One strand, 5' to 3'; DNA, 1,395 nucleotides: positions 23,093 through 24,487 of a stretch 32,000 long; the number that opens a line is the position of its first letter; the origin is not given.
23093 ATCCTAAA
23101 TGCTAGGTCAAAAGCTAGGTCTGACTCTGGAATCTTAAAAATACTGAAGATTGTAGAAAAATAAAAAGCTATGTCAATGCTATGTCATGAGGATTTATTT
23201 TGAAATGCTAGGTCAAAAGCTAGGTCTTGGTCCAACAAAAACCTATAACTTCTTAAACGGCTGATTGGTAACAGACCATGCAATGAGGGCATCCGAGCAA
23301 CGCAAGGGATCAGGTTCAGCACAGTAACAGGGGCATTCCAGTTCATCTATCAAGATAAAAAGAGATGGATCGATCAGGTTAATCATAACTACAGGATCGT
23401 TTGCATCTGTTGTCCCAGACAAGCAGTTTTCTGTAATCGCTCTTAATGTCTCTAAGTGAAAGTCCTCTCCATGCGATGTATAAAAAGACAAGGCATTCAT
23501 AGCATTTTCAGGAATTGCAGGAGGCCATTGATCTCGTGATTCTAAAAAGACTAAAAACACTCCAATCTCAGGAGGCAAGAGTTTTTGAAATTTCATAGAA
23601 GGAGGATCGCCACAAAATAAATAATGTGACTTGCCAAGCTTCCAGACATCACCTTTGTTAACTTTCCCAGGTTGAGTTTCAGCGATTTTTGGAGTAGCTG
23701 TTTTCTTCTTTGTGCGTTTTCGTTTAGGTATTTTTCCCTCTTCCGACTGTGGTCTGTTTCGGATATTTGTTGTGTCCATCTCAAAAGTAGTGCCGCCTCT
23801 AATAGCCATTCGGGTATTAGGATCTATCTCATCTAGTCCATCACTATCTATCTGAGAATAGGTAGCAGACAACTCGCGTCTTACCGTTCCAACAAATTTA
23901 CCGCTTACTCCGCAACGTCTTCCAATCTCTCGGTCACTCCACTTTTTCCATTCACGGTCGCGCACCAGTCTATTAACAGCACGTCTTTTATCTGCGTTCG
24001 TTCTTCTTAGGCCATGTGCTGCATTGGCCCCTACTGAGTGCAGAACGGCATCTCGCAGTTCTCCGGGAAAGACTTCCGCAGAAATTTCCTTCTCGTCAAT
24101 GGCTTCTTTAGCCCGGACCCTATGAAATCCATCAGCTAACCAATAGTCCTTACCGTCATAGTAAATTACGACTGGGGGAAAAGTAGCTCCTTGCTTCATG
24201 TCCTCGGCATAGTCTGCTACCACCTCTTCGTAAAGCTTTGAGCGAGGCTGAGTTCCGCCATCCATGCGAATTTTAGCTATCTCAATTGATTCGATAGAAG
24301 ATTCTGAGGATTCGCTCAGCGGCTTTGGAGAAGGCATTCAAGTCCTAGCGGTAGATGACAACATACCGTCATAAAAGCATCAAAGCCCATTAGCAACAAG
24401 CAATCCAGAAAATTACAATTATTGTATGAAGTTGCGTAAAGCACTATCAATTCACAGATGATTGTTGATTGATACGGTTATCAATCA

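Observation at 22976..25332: Two tandem ParB/Srx-fold paralogues bracketed by arrays of the CTAG-containing 9-mer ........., with no ParA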

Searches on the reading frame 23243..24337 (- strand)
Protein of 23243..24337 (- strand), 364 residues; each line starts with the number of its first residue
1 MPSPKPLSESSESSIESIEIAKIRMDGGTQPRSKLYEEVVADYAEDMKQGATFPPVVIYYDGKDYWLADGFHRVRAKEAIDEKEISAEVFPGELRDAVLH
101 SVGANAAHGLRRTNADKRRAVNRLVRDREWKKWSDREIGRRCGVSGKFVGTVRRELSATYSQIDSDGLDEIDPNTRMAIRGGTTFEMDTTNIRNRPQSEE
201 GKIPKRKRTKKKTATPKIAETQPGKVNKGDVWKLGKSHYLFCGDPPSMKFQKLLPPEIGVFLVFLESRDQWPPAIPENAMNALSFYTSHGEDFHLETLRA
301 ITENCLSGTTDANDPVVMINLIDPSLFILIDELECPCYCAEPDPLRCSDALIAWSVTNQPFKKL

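Call 6: search_protein_families(library=pfam, proteins=[window:23243-24337:-], max_evalue=0.01)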
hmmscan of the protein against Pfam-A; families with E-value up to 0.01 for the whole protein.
window:23243-24337:- (364 aa): 1 family
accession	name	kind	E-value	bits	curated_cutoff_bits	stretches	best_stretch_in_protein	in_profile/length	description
PF02195.25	ParB_N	-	0.0018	18.7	26.3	1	15-88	3-76/95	ParB N-terminal domain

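Call 8: find_encoding_contigs(protein=window:23243-24337:-, flank=10000, max_places=10)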
Protein window:23243-24337:- (364 aa): 1 contig read that carries it; 1 place shown.
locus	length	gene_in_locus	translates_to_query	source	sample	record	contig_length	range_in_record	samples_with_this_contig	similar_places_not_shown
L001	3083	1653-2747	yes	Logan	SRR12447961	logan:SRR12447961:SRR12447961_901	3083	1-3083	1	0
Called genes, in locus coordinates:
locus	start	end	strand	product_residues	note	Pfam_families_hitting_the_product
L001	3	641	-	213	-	?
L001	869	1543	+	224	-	PF02195:ParB_N (weak)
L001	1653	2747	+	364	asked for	PF02195:ParB_N (weak)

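Call 10: find_homologous_proteins(query=window:23243-24337:-)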
Query window:23243-24337:- (364 aa): 6170 proteins with E <= 0.001 among 8000 candidates; the best 120 are listed.
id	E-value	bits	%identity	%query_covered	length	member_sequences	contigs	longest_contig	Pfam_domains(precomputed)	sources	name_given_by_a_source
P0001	8.4e-248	839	100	100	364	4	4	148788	PF02195.27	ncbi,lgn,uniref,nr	ncbi:ParB-like nuclease domain-containing protein (plasmid) [Acaryochloris sp. 'Moss Beach']|uniref:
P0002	1.3e-203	694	85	96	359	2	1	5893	PF02195.27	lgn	-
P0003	1.1e-199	681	80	100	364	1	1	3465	PF02195.27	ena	-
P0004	1.7e-195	667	80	96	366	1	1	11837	PF02195.27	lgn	-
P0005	8.1e-193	658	78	100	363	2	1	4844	PF02195.27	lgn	-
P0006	3.1e-192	656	78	100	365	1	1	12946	PF02195.27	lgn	-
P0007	1.3e-191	654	77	96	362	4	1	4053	PF02195.27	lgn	-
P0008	1.4e-188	644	76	100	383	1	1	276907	PF02195.27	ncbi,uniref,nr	ncbi:ParB-like nuclease domain-containing protein (plasmid) [Acaryochloris sp. 'Moss Beach']|uniref:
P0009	1.6e-188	644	76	100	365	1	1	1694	PF02195.27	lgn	-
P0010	3.6e-188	643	76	96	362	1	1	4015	PF02195.27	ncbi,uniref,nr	ncbi:ParB/RepB/Spo0J family partition protein [Acaryochloris sp. IP29b_bin.148]|uniref:ParB/RepB/Spo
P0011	1.5e-184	631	76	100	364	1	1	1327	PF02195.27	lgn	-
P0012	1.5e-181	621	75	100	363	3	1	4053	PF02195.27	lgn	-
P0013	7.8e-177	606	74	100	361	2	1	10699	PF02195.27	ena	-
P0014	1.1e-162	559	67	100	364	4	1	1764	PF02195.27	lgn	-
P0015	1.0e-161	556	67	100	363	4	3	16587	-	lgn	-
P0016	5.6e-160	550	65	100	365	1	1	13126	PF02195.27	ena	-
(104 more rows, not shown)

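Call 11: search_dna_similar(query=window:23243-24337:-, collection=plasmids, mode=protein, max_rows=60)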
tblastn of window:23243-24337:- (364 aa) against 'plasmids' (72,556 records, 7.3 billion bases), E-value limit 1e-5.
Records with a match: 76; places in all: 89; records where one place covers at least 80% of the query: 10.
Best place of each record, by identity: >=99% 1; 60-80% 3; <60% 72.
By first word of the organism name: Streptomyces 53; Acaryochloris 10; Candidatus 2; Gloeothece 2; Pseudonocardia 2; Chroococcidiopsis 1; Rhodovastum 1; Gloeocapsopsis 1; Geminocystis 1; Synechococcus 1; and 2 more.
By predicted mobility (MOB-suite, as given by PLSDB): non-mobilizable 50; mobilizable 18; conjugative 8.
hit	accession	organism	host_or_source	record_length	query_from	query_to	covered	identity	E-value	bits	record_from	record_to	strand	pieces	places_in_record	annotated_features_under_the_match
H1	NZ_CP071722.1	Acaryochloris sp. 'Moss Beach'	culture,intertidal zone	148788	1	364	100%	99.7%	0e+0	680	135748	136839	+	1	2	ParB N-terminal domain-containing protein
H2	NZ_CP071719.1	Acaryochloris sp. 'Moss Beach'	culture,intertidal zone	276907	2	364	100%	76.0%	2e-175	547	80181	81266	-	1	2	ParB N-terminal domain-containing protein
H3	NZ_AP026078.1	Acaryochloris marina MBIC10699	cell culture,Ascidian, Diplosoma similis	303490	21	364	95%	63.9%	4e-140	446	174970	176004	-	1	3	ParB/RepB/Spo0J family partition protein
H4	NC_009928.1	Acaryochloris marina MBIC11017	-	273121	21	364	95%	63.3%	3e-138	441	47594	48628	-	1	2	ParB/RepB/Spo0J family partition protein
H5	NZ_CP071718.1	Acaryochloris sp. 'Moss Beach'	culture,intertidal zone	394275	1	364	100%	59.0%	2e-131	421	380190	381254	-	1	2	streptomycin biosynthesis regulator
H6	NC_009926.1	Acaryochloris marina MBIC11017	-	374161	1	364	100%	58.4%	5e-130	417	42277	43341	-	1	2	ParB/RepB/Spo0J family partition protein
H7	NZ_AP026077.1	Acaryochloris marina MBIC10699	cell culture,Ascidian, Diplosoma similis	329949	1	364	100%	56.5%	7e-130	586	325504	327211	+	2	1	ParB/RepB/Spo0J family partition protein | hypothetical protein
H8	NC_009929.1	Acaryochloris marina MBIC11017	-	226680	1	364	100%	56.1%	2e-128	496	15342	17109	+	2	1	ParB N-terminal domain-containing protein | hypothetical protein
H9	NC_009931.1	Acaryochloris marina MBIC11017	-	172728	1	364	100%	55.5%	3e-127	586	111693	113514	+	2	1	ParB N-terminal domain-containing protein (x2)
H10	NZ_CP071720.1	Acaryochloris sp. 'Moss Beach'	culture,intertidal zone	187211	21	364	95%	58.0%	9e-123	396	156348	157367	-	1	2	streptomycin biosynthesis regulator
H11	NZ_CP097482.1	Chroococcidiopsis sp. CCNUC1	cell culture,soil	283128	23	197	48%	48.2%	4e-47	178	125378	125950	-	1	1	ParB/RepB/Spo0J family partition protein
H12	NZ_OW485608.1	Rhodovastum atsumiense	-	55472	21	194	48%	48.3%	1e-40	159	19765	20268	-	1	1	ParB N-terminal domain-containing protein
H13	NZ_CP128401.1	Candidatus Chlorohelix allophototropha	Single colony of Candidatus Chlorohelix ...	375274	22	192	47%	48.5%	1e-43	168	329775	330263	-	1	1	site-specific DNA-methyltransferase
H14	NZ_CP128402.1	Candidatus Chlorohelix allophototropha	Single colony of Candidatus Chlorohelix ...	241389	22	192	47%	47.4%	1e-43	168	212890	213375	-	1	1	DNA methyltransferase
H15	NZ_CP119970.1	Gloeocapsopsis dulcis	Dried cell culture,Desert, underside of ...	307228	23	192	47%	45.2%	7e-43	166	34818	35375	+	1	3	ParB N-terminal domain-containing protein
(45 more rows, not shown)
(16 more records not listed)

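Call 19: get_annotated_region(hit=H3, flank=6000)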
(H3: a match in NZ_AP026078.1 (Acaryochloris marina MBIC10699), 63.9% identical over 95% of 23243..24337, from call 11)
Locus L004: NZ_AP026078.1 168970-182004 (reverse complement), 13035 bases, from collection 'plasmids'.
description: Acaryochloris marina MBIC10699 plasmid pREC3, complete sequence
organism: Acaryochloris marina MBIC10699 (NCBI taxid 2954813)
taxonomy: Bacteria; Cyanobacteriota; Cyanophyceae; Acaryochloridales; Acaryochloridaceae; Acaryochloris; Acaryochloris marina; Acaryochloris marina MBIC10699
host: -; source: cell culture,Ascidian, Diplosoma similis; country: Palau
typing (MOB-suite, as given by PLSDB): conjugative; relaxase MOBF; mating-pair formation MPF_T
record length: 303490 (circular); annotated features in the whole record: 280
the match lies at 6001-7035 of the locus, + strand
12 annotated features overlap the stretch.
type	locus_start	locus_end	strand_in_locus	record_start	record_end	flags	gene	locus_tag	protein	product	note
CDS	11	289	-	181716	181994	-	-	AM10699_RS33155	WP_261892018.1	cell division protein SepF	-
CDS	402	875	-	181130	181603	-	-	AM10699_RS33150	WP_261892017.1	double-stranded RNA binding motif domain-containing protein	-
CDS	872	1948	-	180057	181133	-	-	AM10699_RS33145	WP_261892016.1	hypothetical protein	-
CDS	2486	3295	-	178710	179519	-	-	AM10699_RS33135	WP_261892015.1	nitrilase-related carbon-nitrogen hydrolase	GO:0006807 - nitrogen compound metabolic process [Evidence IEA]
CDS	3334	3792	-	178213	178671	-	-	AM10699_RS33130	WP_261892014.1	DUF296 domain-containing protein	-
CDS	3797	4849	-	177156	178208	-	-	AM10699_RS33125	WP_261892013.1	hypothetical protein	-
CDS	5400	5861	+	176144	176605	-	-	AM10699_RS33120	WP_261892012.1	hypothetical protein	-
CDS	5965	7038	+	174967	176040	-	-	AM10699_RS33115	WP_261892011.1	ParB/RepB/Spo0J family partition protein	-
CDS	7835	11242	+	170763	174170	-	-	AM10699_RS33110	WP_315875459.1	hypothetical protein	-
CDS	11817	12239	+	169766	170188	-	-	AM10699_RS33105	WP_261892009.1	hypothetical protein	-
CDS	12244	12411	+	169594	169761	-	-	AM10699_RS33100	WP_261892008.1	hypothetical protein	-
CDS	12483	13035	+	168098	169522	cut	-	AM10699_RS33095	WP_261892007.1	sigma-70 family RNA polymerase sigma factor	GO:0006352 - DNA-templated transcription initiation [Evidence IEA]; GO:0006355 - regulation of DNA-templated ...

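Call 20: get_annotated_region(hit=H4, flank=6000)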
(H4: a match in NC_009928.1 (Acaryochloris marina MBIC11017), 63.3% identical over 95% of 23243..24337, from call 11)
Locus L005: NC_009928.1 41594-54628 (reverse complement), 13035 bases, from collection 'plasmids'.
description: Acaryochloris marina MBIC11017 plasmid pREB3, complete sequence
organism: Acaryochloris marina MBIC11017 (NCBI taxid 329726)
taxonomy: Bacteria; Cyanobacteriota; Cyanophyceae; Acaryochloridales; Acaryochloridaceae; Acaryochloris; Acaryochloris marina; Acaryochloris marina MBIC11017
host: -; source: -; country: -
typing (MOB-suite, as given by PLSDB): conjugative; relaxase MOBF; mating-pair formation MPF_T
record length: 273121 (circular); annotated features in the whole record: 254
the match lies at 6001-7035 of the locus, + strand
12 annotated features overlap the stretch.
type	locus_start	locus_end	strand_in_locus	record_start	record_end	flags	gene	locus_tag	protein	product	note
CDS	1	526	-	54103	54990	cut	-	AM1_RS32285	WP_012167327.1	methylated-DNA--[protein]-cysteine S-methyltransferase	GO:0006281 - DNA repair [Evidence IEA]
CDS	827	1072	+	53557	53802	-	-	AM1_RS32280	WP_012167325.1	RNA-binding protein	-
CDS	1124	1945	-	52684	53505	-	-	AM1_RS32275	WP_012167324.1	hypothetical protein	-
CDS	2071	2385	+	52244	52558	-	-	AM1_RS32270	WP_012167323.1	single-stranded DNA-binding protein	-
CDS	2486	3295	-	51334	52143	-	-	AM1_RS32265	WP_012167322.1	nitrilase-related carbon-nitrogen hydrolase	GO:0006807 - nitrogen compound metabolic process [Evidence IEA]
CDS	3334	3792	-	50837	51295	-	-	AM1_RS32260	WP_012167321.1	DUF296 domain-containing protein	-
CDS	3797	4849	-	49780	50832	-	-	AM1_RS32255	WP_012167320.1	hypothetical protein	-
CDS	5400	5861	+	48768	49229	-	-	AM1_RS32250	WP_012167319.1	hypothetical protein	-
CDS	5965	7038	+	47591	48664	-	-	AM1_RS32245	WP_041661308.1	ParB/RepB/Spo0J family partition protein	-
CDS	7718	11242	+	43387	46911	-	-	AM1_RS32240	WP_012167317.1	hypothetical protein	-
CDS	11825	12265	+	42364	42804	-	-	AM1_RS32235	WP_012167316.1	hypothetical protein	-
CDS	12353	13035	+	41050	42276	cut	-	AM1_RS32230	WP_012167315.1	hypothetical protein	-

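Call 21: get_annotated_region(hit=H5, flank=6000)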
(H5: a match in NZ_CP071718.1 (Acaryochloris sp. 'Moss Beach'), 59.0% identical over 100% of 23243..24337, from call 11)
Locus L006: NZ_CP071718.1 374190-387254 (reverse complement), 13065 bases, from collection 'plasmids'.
description: Acaryochloris sp. 'Moss Beach' plasmid pMB01, complete sequence
organism: Acaryochloris sp. 'Moss Beach' (NCBI taxid 2740837)
taxonomy: Bacteria; Cyanobacteriota; Cyanophyceae; Acaryochloridales; Acaryochloridaceae; Acaryochloris; Acaryochloris sp. 'Moss Beach'
host: -; source: culture,intertidal zone; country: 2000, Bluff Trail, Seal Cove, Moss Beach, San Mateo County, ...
typing (MOB-suite, as given by PLSDB): non-mobilizable
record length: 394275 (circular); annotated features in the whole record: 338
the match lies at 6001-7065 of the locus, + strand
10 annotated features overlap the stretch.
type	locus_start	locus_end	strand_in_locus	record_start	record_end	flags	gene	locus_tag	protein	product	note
CDS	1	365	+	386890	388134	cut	-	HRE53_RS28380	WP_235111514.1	ISL3 family transposase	-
CDS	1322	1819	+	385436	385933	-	-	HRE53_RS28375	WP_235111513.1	hypothetical protein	-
CDS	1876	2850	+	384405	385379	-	-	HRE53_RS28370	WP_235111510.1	transposase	GO:0006313 - DNA transposition [Evidence IEA]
CDS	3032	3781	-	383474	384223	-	istB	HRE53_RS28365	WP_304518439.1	IS21-like element helper ATPase IstB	-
CDS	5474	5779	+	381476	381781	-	-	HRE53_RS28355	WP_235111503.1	hypothetical protein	-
CDS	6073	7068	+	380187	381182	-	-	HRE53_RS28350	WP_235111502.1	streptomycin biosynthesis regulator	-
CDS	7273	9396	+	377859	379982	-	-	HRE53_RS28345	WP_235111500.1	helix-turn-helix transcriptional regulator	-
CDS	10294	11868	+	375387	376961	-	-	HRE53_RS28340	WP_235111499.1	hypothetical protein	-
CDS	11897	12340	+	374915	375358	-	-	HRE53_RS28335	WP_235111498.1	hypothetical protein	-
CDS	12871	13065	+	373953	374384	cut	-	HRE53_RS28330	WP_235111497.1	hypothetical protein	-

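Call 22: get_annotated_region(hit=H6, flank=6000)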
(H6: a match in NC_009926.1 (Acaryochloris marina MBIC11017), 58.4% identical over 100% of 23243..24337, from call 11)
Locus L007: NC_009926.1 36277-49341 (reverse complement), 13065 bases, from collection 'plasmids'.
description: Acaryochloris marina MBIC11017 plasmid pREB1, complete sequence
organism: Acaryochloris marina MBIC11017 (NCBI taxid 329726)
taxonomy: Bacteria; Cyanobacteriota; Cyanophyceae; Acaryochloridales; Acaryochloridaceae; Acaryochloris; Acaryochloris marina; Acaryochloris marina MBIC11017
host: -; source: -; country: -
typing (MOB-suite, as given by PLSDB): conjugative; replicon rep_cluster_1522; relaxase MOBF; mating-pair formation MPF_T
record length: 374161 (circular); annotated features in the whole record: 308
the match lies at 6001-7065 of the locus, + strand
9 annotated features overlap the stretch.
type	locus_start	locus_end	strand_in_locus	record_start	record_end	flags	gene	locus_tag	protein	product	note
CDS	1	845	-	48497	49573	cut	-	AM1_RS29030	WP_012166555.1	hypothetical protein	-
CDS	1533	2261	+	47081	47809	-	-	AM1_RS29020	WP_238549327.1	class I SAM-dependent methyltransferase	-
CDS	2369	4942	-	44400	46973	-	-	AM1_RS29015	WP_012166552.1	tetratricopeptide repeat protein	-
CDS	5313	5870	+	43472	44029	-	-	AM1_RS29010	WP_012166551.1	hypothetical protein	-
CDS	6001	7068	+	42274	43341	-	-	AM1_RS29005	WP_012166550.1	ParB/RepB/Spo0J family partition protein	-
CDS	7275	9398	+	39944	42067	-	-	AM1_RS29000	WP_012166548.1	helix-turn-helix transcriptional regulator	-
CDS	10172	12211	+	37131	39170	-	-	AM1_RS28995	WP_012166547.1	hypothetical protein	-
CDS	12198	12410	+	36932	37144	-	-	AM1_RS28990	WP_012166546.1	hypothetical protein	-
CDS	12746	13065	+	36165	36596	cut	-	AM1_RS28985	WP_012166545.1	hypothetical protein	-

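Call 26: get_annotated_region(hit=H7, flank=6000)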
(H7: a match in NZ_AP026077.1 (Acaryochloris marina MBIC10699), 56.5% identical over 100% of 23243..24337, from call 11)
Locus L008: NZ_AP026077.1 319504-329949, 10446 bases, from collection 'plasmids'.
description: Acaryochloris marina MBIC10699 plasmid pREC2, complete sequence
organism: Acaryochloris marina MBIC10699 (NCBI taxid 2954813)
taxonomy: Bacteria; Cyanobacteriota; Cyanophyceae; Acaryochloridales; Acaryochloridaceae; Acaryochloris; Acaryochloris marina; Acaryochloris marina MBIC10699
host: -; source: cell culture,Ascidian, Diplosoma similis; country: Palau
typing (MOB-suite, as given by PLSDB): conjugative; relaxase MOBF; mating-pair formation MPF_T
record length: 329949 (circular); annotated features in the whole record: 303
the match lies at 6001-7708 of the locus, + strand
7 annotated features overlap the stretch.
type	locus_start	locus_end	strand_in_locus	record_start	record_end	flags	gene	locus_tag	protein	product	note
CDS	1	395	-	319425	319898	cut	-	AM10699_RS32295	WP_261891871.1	double-stranded RNA binding motif domain-containing protein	-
CDS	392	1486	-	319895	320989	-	-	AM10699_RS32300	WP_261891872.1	hypothetical protein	-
CDS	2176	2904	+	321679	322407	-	-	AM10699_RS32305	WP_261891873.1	class I SAM-dependent methyltransferase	-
CDS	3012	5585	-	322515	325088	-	-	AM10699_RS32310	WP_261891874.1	tetratricopeptide repeat protein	-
CDS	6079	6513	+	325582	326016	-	-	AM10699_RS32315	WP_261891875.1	hypothetical protein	-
CDS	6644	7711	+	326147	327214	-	-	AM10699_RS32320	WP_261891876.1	ParB/RepB/Spo0J family partition protein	-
CDS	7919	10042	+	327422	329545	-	-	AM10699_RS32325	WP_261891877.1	helix-turn-helix transcriptional regulator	-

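Call 27: get_annotated_region(hit=H8, flank=6000)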
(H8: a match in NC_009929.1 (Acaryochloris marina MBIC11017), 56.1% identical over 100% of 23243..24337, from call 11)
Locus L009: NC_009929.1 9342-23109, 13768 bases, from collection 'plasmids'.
description: Acaryochloris marina MBIC11017 plasmid pREB4, complete sequence
organism: Acaryochloris marina MBIC11017 (NCBI taxid 329726)
taxonomy: Bacteria; Cyanobacteriota; Cyanophyceae; Acaryochloridales; Acaryochloridaceae; Acaryochloris; Acaryochloris marina; Acaryochloris marina MBIC11017
host: -; source: -; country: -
typing (MOB-suite, as given by PLSDB): conjugative; relaxase MOBF; mating-pair formation MPF_T
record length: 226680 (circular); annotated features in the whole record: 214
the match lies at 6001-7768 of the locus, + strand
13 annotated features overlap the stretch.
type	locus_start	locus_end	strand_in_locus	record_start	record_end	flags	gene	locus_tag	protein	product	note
CDS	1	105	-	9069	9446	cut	-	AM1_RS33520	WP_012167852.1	hypothetical protein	-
CDS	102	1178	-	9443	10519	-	-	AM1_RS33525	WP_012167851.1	hypothetical protein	-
CDS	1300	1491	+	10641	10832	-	-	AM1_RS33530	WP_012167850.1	hypothetical protein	-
CDS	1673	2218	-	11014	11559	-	-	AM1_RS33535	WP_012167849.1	GNAT family N-acetyltransferase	-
CDS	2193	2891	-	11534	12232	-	-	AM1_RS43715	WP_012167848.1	GNAT family N-acetyltransferase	-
CDS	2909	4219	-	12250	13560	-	-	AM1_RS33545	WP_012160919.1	IS701-like element ISAcma8 family transposase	-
CDS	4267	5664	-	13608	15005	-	-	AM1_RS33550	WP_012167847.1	hypothetical protein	-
CDS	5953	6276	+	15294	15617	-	-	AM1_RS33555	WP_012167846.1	hypothetical protein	-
CDS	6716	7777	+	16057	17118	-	-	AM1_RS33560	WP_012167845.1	ParB N-terminal domain-containing protein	-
CDS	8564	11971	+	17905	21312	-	-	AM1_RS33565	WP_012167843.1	hypothetical protein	-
CDS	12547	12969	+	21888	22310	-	-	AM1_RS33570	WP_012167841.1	hypothetical protein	-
CDS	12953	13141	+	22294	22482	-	-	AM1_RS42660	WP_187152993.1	hypothetical protein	-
CDS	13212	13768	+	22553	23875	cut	-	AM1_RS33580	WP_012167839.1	sigma-70 family RNA polymerase sigma factor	GO:0006352 - DNA-templated transcription initiation [Evidence IEA]; GO:0006355 - regulation of DNA-templated ...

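Call 28: get_annotated_region(hit=H9, flank=6000)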
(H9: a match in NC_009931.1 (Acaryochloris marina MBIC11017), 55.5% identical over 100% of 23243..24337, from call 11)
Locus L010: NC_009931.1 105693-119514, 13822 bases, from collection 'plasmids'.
description: Acaryochloris marina MBIC11017 plasmid pREB6, complete sequence
organism: Acaryochloris marina MBIC11017 (NCBI taxid 329726)
taxonomy: Bacteria; Cyanobacteriota; Cyanophyceae; Acaryochloridales; Acaryochloridaceae; Acaryochloris; Acaryochloris marina; Acaryochloris marina MBIC11017
host: -; source: -; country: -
typing (MOB-suite, as given by PLSDB): conjugative; relaxase MOBF; mating-pair formation MPF_T
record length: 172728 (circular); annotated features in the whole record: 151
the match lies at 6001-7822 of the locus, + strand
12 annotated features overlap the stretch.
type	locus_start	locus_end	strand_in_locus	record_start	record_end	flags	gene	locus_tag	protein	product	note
CDS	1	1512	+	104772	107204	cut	-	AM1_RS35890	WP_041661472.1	CHAT domain-containing protein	-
CDS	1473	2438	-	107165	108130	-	-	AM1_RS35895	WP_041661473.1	hypothetical protein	-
CDS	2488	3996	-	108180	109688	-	-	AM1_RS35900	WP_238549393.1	serine/threonine-protein kinase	-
CDS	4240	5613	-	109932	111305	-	-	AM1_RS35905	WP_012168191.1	NB-ARC domain-containing protein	-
CDS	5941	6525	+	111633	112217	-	-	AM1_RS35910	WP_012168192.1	ParB N-terminal domain-containing protein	-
CDS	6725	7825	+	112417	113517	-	-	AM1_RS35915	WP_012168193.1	ParB N-terminal domain-containing protein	-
CDS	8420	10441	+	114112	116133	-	-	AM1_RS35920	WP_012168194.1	hypothetical protein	-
CDS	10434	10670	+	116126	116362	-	-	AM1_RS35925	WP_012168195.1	hypothetical protein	-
CDS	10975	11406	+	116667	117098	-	-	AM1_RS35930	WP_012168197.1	hypothetical protein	-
CDS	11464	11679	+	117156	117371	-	-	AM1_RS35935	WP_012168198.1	hypothetical protein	-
CDS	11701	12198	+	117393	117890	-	-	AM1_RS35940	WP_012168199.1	hypothetical protein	-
CDS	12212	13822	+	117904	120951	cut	-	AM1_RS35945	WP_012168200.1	DUF87 domain-containing protein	-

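Call 29: get_annotated_region(hit=H10, flank=6000)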
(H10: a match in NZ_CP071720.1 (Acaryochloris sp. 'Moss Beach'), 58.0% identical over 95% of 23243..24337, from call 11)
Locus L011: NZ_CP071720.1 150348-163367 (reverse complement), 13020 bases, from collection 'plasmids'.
description: Acaryochloris sp. 'Moss Beach' plasmid pMB03, complete sequence
organism: Acaryochloris sp. 'Moss Beach' (NCBI taxid 2740837)
taxonomy: Bacteria; Cyanobacteriota; Cyanophyceae; Acaryochloridales; Acaryochloridaceae; Acaryochloris; Acaryochloris sp. 'Moss Beach'
host: -; source: culture,intertidal zone; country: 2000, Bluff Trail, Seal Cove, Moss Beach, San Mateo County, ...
typing (MOB-suite, as given by PLSDB): non-mobilizable
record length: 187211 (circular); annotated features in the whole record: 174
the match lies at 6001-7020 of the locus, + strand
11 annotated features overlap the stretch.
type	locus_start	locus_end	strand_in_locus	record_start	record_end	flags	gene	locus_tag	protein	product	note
CDS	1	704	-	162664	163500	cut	-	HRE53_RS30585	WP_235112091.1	hypothetical protein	-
CDS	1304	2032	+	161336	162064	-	-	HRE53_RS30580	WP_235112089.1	class I SAM-dependent methyltransferase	-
CDS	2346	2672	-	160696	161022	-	-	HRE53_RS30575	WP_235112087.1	tetratricopeptide repeat protein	-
CDS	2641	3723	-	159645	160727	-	-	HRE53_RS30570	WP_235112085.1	tetratricopeptide repeat protein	-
CDS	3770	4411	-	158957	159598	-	-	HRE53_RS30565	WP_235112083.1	NB-ARC domain-containing protein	-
CDS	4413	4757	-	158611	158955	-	-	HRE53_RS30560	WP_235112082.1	hypothetical protein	-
CDS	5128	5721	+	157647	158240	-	-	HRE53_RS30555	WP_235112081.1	hypothetical protein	-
CDS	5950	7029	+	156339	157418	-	-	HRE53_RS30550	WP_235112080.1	streptomycin biosynthesis regulator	-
CDS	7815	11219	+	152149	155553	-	-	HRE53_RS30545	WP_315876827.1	hypothetical protein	-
CDS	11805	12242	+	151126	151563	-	-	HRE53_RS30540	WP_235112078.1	hypothetical protein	-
CDS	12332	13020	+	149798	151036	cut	-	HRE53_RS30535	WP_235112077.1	hypothetical protein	-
